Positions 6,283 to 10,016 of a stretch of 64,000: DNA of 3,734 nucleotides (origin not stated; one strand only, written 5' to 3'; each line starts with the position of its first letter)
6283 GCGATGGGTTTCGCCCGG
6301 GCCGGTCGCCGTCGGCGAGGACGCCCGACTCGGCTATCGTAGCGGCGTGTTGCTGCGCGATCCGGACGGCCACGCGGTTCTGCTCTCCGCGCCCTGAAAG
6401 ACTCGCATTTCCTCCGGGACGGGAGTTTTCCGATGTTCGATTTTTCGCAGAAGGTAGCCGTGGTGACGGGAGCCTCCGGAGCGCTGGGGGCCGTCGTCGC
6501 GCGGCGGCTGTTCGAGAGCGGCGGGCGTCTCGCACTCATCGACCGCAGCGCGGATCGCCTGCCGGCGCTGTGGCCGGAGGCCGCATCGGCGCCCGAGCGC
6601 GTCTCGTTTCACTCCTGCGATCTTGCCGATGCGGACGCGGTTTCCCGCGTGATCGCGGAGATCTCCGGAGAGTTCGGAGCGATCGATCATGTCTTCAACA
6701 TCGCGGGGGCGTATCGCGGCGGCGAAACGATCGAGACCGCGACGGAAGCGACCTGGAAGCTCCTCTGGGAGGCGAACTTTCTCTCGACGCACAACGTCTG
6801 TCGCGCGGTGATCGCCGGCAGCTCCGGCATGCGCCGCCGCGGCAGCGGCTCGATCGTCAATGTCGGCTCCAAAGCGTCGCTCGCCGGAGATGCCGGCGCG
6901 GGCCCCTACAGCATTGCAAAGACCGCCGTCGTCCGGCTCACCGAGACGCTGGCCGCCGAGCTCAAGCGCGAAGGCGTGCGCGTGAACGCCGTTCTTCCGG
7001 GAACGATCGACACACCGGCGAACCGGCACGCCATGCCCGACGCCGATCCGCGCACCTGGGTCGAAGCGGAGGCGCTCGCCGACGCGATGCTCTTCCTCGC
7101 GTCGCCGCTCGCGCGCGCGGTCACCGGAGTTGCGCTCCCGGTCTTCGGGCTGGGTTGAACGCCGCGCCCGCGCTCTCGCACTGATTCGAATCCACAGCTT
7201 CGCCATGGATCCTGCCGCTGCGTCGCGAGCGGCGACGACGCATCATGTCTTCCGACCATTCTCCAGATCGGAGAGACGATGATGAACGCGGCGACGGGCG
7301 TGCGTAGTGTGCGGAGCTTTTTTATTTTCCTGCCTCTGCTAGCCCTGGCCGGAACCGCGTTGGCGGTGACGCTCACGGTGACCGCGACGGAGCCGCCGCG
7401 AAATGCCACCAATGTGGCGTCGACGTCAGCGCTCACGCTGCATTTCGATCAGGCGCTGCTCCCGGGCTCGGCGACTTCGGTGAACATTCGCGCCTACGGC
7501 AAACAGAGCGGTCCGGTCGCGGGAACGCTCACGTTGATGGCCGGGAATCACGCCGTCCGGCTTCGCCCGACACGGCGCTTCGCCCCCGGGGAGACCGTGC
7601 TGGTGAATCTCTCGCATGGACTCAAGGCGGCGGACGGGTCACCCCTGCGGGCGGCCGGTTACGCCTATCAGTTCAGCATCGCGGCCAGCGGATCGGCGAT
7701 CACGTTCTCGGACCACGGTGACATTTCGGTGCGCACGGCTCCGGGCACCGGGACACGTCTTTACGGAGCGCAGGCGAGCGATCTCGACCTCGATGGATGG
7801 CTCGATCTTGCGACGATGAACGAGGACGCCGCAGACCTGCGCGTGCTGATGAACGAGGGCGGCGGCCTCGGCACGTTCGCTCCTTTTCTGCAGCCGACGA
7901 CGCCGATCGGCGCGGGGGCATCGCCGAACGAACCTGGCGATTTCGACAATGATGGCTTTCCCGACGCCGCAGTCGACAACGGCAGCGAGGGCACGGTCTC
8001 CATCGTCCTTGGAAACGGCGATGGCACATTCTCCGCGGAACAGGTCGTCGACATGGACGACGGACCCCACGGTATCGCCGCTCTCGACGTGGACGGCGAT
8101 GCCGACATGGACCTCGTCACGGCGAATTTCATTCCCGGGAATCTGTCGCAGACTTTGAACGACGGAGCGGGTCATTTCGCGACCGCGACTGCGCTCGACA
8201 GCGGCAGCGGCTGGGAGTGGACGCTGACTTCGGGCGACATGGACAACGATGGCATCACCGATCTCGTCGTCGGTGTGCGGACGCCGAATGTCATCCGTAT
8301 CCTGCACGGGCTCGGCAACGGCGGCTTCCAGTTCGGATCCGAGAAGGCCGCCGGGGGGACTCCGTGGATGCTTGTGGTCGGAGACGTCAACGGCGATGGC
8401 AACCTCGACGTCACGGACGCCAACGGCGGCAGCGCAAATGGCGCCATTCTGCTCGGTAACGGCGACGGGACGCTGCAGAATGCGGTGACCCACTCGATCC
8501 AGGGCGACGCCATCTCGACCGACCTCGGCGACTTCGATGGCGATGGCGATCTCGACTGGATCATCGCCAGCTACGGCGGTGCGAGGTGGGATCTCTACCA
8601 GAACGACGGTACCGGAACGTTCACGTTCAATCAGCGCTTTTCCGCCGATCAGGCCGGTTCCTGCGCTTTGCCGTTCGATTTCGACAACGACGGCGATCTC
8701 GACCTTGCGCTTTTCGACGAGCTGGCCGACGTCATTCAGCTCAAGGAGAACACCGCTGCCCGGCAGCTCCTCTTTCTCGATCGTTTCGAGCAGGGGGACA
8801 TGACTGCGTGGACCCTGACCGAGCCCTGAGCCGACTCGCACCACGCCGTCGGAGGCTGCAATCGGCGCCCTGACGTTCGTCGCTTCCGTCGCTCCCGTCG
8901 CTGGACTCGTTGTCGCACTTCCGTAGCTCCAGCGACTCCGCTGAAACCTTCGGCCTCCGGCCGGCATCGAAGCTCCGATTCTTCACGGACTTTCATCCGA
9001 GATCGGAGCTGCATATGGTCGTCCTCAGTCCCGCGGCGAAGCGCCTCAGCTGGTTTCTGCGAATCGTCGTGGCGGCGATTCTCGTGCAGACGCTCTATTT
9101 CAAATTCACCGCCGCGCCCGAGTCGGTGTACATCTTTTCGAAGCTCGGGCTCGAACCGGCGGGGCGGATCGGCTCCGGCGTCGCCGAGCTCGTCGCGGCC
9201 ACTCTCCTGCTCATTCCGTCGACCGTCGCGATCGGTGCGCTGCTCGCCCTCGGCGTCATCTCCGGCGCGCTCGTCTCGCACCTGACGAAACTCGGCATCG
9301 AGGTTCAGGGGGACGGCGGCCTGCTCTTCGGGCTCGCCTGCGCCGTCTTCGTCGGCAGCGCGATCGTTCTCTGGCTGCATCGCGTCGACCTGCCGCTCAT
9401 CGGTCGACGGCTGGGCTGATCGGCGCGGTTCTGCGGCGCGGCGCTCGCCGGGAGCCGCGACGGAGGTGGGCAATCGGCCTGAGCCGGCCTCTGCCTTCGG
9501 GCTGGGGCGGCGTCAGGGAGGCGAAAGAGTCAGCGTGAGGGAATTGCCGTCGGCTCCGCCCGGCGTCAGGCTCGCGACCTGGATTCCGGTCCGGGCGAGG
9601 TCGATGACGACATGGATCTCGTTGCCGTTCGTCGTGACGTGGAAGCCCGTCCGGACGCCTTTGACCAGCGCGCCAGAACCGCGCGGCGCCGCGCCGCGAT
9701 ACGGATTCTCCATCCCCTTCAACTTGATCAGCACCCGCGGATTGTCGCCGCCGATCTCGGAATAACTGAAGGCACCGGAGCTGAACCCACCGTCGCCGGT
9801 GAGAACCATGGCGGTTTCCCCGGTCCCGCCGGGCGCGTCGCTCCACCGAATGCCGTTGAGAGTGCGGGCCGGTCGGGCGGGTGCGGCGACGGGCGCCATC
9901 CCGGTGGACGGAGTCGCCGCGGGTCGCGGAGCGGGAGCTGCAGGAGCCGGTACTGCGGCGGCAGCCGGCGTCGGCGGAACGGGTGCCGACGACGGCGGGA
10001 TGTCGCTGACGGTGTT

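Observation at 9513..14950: Tightly coupled operon: S1-domain protein, membrane Amidase_3, MamK-like actin and PilZ-TM-AMIN protein (candidate c-di-GMP-linked, cytoskeleton-guided peptidoglycan-cleavage module)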

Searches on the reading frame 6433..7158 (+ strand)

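Call 66: search_protein_families(library=pfam, proteins=[window:6433-7158:+], max_evalue=0.0001)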
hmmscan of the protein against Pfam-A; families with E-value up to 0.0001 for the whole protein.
window:6433-7158:+ (241 aa): 5 families
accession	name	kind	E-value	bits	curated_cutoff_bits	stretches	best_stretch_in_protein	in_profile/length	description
PF00106.31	adh_short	-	4.4e-43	147.5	26.6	1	7-200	1-190/195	short chain dehydrogenase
PF13561.12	adh_short_C2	-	2e-39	136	27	1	15-237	3-231/236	Enoyl-(Acyl carrier protein) reductase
PF08659.16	KR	-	1.6e-14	54.7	22.6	1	10-186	4-172/180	KR domain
PF01370.27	Epimerase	-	2.5e-12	47.2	20.9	1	10-178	2-161/240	NAD dependent epimerase/dehydratase family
PF16363.11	GDP_Man_Dehyd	-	8.8e-08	32.4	27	1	11-168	2-162/332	GDP-mannose 4,6 dehydratase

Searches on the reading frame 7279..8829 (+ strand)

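Call 66: search_protein_families(library=pfam, proteins=[window:7279-8829:+], max_evalue=0.0001)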
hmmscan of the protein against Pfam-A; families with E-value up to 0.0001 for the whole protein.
window:7279-8829:+ (516 aa): 3 families
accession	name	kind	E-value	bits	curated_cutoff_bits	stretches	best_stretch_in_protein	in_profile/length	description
PF13517.12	FG-GAP_3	-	7.9e-39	132.5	26.9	4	418-477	1-60/61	FG-GAP-like repeat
PF13205.12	Big_5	-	1e-11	45.9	23.6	1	32-133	5-104/105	Bacterial Ig-like domain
PF01839.29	FG-GAP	-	2.8e-10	40.3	22.1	0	314-333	3-22/37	FG-GAP repeat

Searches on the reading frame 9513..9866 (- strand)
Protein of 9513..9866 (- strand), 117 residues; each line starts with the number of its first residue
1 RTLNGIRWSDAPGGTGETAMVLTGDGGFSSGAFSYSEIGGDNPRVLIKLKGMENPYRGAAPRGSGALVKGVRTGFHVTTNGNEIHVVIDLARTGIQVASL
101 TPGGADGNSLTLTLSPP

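Call 24: search_protein_families(library=pfam, alignment_id=A2, max_evalue=10)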
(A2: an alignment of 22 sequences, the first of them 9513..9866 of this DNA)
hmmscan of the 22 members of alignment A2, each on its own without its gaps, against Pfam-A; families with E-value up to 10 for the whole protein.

A. member 1, window:9513-9866:- (117 aa): 0 families

B. families by the number of members that match (of 22 scanned): 7 families
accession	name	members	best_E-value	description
PF21994.1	AGAO-like_N2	5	0.026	AGAO-like N2 domain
PF04023.20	FeoA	1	0.063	FeoA domain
PF17469.8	GP68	1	0.11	Gp68-like predicted RNA polymerase component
PF11601.13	Shal-type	1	0.11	Shal-type voltage-gated potassium channels, N-terminal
PF11741.13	AMIN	1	0.26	AMIN domain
PF15702.11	HPS6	1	0.27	Hermansky-Pudlak syndrome 6 protein N-terminal domain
PF02775.26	TPP_enzyme_C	1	0.27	Thiamine pyrophosphate enzyme, C-terminal TPP binding domain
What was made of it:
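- On AMIN domain (Pfam PF11741): 1 of 22 homologues hits at E 0.26 (call 24).
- Checked: There are 0 hits for the window protein, and 1 of 22 homologues hits at E=0.26 (call 24).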

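Call 25: search_solved_structures(query=A2, max_evalue=10, show_alignments=3)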
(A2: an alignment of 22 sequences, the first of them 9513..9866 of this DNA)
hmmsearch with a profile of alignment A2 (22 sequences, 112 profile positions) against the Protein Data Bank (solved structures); distinct sequences matched with E-value up to 10: 1.
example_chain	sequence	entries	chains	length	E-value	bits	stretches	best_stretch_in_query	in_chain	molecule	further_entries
2o2x_A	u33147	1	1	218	0.44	13.7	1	3-48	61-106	hypothetical protein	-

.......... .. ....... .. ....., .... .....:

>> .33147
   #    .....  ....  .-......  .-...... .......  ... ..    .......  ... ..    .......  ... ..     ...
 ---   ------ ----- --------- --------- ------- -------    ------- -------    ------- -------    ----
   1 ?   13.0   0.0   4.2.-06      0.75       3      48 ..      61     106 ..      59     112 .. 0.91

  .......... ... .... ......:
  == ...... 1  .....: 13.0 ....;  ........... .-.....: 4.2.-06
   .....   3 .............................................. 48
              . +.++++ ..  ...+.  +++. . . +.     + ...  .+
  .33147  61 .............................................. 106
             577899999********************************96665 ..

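Call 34: predict_structure(alignment_id=A2)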
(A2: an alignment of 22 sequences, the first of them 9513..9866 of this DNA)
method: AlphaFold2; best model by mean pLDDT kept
length: 117 residues; sequences in the alignment: 22
mean_pLDDT: 93.0   pTM: 0.86
mean pLDDT of the five models: 93.0, 91.9, 91.6, 91.4, 91.1
residues with pLDDT >= 90: 94; 70-90: 22; 50-70: 1; < 50: 0
segments of 3 or more residues with pLDDT < 50: none
pLDDT, mean of each block of 10 residues (from residue 1): 93 84 91 96 97 94 87 96 97 96 91 95
secondary structure, 60 per line:
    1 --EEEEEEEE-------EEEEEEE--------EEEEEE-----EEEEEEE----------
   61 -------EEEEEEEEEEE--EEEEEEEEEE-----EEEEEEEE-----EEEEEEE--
elements in order: E3-10 E18-24 E33-38 E44-50 E68-78 E81-90 E96-103 E109-115
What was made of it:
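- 9516..9866 (-): C-terminal AMIN-like eight-stranded beta-sandwich (aa 463-579). AF2 pLDDT 93, pTM 0.86 (call 34).
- On AMIN domain (Pfam PF11741): AF2 pLDDT 93 (call 34).
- Checked: The AF2 model has pLDDT 93 (call 34).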

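Call 36: fold_search(model_id=the predicted structure, library=pdb)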
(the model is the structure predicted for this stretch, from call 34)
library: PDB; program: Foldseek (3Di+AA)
matches with E <= 10: 400; with E <= 0.001: 1
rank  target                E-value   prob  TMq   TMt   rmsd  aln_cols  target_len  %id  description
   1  4bin                  4.5e-04  1.00  0.62  0.25   4.0       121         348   18  Crystal structure of the E. coli N-acetylmuramoyl-L-alanine amidase AmiC (released 2013-08-21)
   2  3jc8_Qa               1.2e-03  1.00  0.71  0.22   3.2       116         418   21  Architectural model of the type IVa pilus machine in a piliated state (released 2016-03-16)
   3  4ydz_B                4.8e-01  0.63  0.39  0.45   6.8       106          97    9  Stress-induced protein 1 from Caenorhabditis elegans (released 2015-06-10)
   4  6rid_A                5.6e-01  0.13  0.29  0.03  14.7       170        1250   10  Structure of Vaccinia Virus DNA-dependent RNA polymerase elongation complex (released 2019-12-18)
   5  4p1y_C                6.2e-01  0.04  0.16  0.08  22.3       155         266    8  Crystal structure of staphylococcal gamma-hemolysin prepore (released 2014-10-01)
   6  4ydz_A                6.6e-01  0.25  0.32  0.29   7.7       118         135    9  Stress-induced protein 1 from Caenorhabditis elegans (released 2015-06-10)
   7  6ric_A                6.9e-01  0.16  0.32  0.04  14.8       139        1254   11  Structure of the core Vaccinia Virus DNA-dependent RNA polymerase complex (released 2019-12-18)
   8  9q8o_B                7.3e-01  0.23  0.33  0.39   9.9        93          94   11  Crystal structure of Hsp82-MD in complex with the CS domain of Sgt1 (released 2026-01-21)
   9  4p1y_A                7.7e-01  0.04  0.16  0.08  22.3       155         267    8  Crystal structure of staphylococcal gamma-hemolysin prepore (released 2014-10-01)
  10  3wa5_B                8.1e-01  0.12  0.26  0.25  16.7       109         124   15  Crystal Structure of type VI peptidoglycan muramidase effector Tse3 in complex with its cognate immunity protein Tsi3 (released 2013-10-02)
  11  3rug_C                8.1e-01  0.12  0.17  0.09  11.2        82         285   11  Crystal structure of Valpha10-Vbeta8.1 NKT TCR in complex with CD1d-alphaglucosylceramide (C20:2) (released 2011-08-03)
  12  1ln1                  8.1e-01  0.06  0.19  0.12  15.5       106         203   10  Crystal Structure of Human Phosphatidylcholine Transfer Protein in Complex with Dilinoleoylphosphatidylcholine (released 2002-06-26)
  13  5cyw                  1.0e+00  0.07  0.23  0.20  12.6       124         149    7  Crystal Structure of Vaccinia Virus C7 (released 2015-11-18)
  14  4lld_A                1.1e+00  0.15  0.34  0.38  12.6       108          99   17  Structure of wild-type IgG1 antibody heavy chain constant domain 1 and light chain lambda constant domain (IgG1 CH1:Cl (released 2014-01-29)
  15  8xa1_A                1.1e+00  0.05  0.17  0.02  21.0       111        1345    7  Portal vertex capsomer of VZV B-capsid (released 2025-04-30)
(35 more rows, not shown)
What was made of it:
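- Checked: The next hit is at E 0.48 (call 36).
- It has an AMIN-like fold (calls 34, 36).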
